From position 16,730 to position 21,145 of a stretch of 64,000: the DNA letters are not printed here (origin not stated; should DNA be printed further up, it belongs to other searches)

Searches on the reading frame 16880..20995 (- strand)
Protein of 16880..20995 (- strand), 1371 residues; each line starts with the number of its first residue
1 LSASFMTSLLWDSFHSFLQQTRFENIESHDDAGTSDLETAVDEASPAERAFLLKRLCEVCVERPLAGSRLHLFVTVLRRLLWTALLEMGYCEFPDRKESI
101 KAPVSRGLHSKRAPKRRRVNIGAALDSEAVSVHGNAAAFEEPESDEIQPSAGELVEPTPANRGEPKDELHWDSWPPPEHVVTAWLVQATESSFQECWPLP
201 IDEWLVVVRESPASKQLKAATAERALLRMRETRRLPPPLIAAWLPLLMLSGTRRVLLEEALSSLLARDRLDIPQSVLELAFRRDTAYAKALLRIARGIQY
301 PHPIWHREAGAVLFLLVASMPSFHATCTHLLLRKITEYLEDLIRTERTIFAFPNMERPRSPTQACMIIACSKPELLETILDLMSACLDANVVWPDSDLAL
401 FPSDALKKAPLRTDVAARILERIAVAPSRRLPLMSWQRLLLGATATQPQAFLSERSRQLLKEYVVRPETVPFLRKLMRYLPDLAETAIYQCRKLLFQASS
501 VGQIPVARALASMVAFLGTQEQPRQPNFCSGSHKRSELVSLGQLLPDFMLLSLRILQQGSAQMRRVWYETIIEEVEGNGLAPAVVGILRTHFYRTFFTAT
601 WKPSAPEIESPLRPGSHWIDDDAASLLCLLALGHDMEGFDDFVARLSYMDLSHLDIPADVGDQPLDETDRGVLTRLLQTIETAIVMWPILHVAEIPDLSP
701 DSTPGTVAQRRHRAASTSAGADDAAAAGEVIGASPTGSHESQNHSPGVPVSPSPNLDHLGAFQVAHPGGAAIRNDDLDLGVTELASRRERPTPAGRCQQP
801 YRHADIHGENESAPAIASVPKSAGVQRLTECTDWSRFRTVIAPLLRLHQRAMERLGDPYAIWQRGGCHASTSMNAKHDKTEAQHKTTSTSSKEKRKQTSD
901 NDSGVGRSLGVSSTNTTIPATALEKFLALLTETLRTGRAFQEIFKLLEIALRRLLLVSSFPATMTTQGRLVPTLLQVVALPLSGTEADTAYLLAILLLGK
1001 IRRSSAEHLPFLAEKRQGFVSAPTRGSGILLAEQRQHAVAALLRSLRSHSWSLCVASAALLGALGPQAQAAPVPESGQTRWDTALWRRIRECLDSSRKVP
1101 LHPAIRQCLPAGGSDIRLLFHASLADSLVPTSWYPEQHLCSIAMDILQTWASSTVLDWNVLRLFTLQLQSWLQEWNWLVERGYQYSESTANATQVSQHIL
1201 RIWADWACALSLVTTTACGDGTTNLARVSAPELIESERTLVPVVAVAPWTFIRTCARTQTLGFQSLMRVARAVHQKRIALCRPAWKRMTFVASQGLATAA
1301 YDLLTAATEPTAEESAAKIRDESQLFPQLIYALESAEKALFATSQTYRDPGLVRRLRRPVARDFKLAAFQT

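Call 31: search_protein_families(library=pfam, proteins=[window:16880-20995:-], max_evalue=0.001)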
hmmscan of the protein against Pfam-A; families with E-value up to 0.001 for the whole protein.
window:16880-20995:- (1371 aa): 1 family
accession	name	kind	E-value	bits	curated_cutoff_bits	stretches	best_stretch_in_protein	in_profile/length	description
PF14678.12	FANCI_S4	-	1.4e-05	24.8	25.3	1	1293-1368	158-245/250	FANCI solenoid 4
